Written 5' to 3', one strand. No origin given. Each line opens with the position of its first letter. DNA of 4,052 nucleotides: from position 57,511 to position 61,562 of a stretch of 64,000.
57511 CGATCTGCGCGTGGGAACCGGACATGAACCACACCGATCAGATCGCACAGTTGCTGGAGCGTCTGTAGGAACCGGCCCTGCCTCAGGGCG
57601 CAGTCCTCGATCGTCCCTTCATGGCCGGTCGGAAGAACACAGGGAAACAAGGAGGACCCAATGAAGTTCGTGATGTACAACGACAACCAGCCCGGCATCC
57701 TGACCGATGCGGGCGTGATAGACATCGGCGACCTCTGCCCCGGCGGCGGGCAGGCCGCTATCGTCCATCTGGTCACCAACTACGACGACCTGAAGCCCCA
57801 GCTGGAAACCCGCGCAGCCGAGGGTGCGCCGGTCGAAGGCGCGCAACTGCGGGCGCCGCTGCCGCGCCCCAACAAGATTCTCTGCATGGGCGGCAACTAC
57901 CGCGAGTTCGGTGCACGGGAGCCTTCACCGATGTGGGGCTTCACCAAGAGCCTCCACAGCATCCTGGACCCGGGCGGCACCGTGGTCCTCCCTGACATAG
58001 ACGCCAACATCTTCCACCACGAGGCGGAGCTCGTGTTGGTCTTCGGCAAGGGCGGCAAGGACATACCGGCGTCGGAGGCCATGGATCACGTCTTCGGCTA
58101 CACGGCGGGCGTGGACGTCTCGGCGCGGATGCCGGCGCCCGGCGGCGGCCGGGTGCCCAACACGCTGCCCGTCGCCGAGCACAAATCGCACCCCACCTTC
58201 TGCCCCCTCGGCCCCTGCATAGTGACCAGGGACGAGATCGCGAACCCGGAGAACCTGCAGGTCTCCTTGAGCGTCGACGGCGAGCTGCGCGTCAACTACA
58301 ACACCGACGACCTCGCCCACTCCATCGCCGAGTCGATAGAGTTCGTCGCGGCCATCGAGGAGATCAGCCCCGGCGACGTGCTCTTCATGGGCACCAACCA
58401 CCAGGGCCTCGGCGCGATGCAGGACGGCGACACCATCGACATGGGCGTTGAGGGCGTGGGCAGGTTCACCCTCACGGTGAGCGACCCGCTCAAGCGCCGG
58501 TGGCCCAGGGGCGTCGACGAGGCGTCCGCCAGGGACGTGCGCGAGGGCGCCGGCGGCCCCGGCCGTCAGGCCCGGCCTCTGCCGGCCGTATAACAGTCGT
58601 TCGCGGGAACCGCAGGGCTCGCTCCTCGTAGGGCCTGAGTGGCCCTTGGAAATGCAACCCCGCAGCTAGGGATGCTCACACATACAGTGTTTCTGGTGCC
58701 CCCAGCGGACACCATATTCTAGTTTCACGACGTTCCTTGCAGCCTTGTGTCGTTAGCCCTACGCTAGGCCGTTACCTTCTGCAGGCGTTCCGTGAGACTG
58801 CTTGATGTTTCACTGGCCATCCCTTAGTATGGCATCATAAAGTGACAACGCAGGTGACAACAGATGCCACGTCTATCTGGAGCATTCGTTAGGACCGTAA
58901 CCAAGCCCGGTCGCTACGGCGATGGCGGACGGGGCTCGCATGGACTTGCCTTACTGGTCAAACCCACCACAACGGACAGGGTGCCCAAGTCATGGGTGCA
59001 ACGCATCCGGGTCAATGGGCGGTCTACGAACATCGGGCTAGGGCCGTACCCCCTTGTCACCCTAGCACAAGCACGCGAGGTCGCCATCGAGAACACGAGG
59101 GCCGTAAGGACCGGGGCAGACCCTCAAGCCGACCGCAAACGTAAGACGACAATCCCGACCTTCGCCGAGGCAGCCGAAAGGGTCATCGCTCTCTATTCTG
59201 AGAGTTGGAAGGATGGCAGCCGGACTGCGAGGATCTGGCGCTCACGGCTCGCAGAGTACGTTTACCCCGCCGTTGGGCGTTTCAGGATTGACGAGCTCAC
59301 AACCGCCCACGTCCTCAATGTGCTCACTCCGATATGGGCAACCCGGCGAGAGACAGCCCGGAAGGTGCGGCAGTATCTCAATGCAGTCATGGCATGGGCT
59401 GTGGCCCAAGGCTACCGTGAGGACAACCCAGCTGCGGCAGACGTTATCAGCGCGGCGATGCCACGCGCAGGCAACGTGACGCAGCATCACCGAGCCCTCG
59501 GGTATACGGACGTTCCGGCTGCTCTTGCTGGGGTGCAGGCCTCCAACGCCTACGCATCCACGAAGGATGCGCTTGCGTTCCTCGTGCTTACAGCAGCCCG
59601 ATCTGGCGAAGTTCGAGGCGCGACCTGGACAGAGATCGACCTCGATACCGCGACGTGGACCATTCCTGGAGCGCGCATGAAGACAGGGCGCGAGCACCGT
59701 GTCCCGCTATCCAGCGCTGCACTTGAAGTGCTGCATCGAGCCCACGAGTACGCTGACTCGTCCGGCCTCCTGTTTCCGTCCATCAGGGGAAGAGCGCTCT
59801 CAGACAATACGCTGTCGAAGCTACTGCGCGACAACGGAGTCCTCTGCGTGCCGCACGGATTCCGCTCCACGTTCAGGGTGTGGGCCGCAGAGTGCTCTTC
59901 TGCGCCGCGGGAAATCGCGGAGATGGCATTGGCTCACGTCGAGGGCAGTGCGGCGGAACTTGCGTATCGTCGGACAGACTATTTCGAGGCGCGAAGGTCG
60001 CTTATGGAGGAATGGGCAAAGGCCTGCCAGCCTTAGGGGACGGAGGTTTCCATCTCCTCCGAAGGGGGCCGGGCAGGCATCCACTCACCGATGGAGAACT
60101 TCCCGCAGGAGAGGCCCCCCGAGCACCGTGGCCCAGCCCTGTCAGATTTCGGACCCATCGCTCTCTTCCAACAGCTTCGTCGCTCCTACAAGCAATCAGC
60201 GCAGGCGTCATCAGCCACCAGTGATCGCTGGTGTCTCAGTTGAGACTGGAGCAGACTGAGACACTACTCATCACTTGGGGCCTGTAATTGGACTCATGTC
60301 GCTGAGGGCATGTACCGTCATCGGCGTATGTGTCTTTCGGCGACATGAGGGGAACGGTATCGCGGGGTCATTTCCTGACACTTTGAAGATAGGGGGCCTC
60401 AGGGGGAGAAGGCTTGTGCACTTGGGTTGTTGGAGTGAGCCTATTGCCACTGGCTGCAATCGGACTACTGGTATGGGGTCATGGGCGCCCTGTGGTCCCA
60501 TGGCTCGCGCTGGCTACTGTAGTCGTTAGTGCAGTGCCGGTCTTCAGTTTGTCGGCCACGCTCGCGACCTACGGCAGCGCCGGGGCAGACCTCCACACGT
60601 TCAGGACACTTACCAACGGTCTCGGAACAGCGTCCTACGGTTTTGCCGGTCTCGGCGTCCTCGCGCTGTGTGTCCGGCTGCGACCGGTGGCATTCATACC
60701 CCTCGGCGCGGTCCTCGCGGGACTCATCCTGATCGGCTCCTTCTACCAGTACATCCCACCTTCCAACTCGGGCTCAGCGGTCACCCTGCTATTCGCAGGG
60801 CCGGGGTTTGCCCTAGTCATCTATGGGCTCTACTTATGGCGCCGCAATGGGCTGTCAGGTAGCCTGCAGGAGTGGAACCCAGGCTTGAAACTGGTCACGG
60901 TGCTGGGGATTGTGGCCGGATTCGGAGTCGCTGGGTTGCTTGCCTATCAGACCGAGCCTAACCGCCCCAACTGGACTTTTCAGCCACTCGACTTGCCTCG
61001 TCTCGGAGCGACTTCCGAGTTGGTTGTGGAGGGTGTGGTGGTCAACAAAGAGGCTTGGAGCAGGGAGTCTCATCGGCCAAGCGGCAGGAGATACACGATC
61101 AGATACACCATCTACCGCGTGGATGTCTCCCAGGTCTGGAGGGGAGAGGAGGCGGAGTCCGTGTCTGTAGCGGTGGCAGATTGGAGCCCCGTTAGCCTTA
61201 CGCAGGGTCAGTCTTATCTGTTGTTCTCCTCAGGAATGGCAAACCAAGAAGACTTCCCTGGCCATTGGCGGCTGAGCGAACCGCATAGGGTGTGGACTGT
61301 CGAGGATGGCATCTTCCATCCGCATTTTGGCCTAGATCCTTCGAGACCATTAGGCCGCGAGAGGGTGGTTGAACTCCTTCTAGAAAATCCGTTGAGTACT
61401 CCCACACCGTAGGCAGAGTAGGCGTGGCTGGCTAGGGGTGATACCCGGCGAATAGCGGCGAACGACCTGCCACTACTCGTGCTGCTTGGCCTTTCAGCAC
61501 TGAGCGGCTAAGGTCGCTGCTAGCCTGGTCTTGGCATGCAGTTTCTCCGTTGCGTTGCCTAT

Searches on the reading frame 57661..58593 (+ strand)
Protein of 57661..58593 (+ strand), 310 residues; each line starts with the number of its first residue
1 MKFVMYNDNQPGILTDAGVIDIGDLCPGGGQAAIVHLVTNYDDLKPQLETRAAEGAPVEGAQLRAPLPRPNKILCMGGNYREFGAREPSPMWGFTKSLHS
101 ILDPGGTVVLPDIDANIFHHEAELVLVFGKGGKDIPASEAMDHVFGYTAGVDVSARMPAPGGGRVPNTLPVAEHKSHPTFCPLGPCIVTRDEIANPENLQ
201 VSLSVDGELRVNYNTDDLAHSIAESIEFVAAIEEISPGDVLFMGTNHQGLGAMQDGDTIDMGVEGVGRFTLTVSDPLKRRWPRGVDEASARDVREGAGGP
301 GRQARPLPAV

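Call 15: search_protein_families(library=pfam, proteins=[window:57661-58593:+], max_evalue=0.001)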
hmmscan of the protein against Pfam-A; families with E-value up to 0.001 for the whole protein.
window:57661-58593:+ (310 aa): 1 family
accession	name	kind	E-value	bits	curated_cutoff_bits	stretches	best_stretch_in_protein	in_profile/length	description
PF01557.24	FAA_hydrolase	-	2.1e-45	155.5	23.9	1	73-273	2-213/214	Fumarylacetoacetate (FAA) hydrolase C-terminal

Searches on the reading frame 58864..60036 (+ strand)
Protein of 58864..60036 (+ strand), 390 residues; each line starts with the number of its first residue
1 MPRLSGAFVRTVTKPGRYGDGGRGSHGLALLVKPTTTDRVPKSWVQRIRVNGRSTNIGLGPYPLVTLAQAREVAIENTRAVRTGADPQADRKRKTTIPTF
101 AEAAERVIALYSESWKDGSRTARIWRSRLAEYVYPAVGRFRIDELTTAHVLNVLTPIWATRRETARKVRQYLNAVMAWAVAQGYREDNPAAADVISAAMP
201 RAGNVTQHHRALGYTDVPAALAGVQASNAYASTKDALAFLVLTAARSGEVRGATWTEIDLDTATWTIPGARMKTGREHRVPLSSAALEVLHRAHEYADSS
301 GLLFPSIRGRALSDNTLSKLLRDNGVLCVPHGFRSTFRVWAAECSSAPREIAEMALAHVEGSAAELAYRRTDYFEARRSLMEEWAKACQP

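Call 15: search_protein_families(library=pfam, proteins=[window:58864-60036:+], max_evalue=0.001)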
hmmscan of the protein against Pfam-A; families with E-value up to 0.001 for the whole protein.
window:58864-60036:+ (390 aa): 3 families
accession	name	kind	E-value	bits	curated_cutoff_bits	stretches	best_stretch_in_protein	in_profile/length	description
PF22022.2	Phage_int_M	-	5.3e-24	84.7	27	1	100-192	1-92/96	Phage integrase central domain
PF00589.27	Phage_integrase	-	1.1e-17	64.8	27.1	1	221-370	12-167/172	Phage integrase family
PF13356.12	Arm-DNA-bind_3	-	4.8e-14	52.7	27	1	8-94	5-83/83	Arm DNA-binding domain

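Call 54: search_protein_families(library=phrogs, proteins=[window:58864-60036:+], max_evalue=0.01)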
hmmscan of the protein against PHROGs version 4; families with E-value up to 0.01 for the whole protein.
window:58864-60036:+ (390 aa): 8 families
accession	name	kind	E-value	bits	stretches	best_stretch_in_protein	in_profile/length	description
phrog_1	-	integration and excision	1.5e-47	164.2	1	41-386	121-449/611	integrase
phrog_216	-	integration and excision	1.2e-21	78.1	1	160-379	10-232/301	integrase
phrog_4710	-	unknown function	6.5e-13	49.7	1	129-274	54-196/211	-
phrog_3423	-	unknown function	2.4e-12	48.1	1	25-153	28-156/157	-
phrog_7244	-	integration and excision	0.00015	22.1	1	126-283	99-244/263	integrase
phrog_23783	-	integration and excision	0.00017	22.6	1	83-191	45-150/162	integrase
phrog_14880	-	unknown function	0.0025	18.7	1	349-385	13-49/57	-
phrog_37801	-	unknown function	0.0026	18.9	1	345-386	25-66/73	-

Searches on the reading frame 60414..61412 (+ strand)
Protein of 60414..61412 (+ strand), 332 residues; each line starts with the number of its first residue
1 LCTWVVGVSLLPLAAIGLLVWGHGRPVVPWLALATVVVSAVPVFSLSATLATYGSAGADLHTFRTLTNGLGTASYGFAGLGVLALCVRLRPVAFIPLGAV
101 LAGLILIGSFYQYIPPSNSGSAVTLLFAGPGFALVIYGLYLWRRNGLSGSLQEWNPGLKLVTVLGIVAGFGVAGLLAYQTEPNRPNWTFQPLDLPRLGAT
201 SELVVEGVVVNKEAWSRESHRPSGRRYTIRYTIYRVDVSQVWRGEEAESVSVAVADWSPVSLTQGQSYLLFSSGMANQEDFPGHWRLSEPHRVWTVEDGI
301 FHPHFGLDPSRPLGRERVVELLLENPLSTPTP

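Call 15: search_protein_families(library=pfam, proteins=[window:60414-61412:+], max_evalue=0.001)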
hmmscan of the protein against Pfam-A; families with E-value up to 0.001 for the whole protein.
window:60414-61412:+ (332 aa): 0 families

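Call 53: search_protein_families(library=pfam, proteins=[window:60414-61412:+], max_evalue=10)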
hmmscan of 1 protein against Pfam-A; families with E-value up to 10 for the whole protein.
window:60414-61412:+ (332 aa): 3 families
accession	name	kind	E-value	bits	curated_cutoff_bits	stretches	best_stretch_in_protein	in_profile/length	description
PF13567.11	DUF4131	-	0.031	14.4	31.6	1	125-220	7-84/165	Domain of unknown function (DUF4131)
PF04973.17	NMN_transporter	-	0.046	14.1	27.3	1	132-180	56-103/175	Nicotinamide mononucleotide transporter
PF25518.1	NRG2_N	-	0.096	13.4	27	1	199-271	3-71/90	NRG2 N-terminal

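Call 54: search_protein_families(library=phrogs, proteins=[window:60414-61412:+], max_evalue=0.01)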
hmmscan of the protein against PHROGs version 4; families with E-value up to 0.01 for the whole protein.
window:60414-61412:+ (332 aa): 0 families
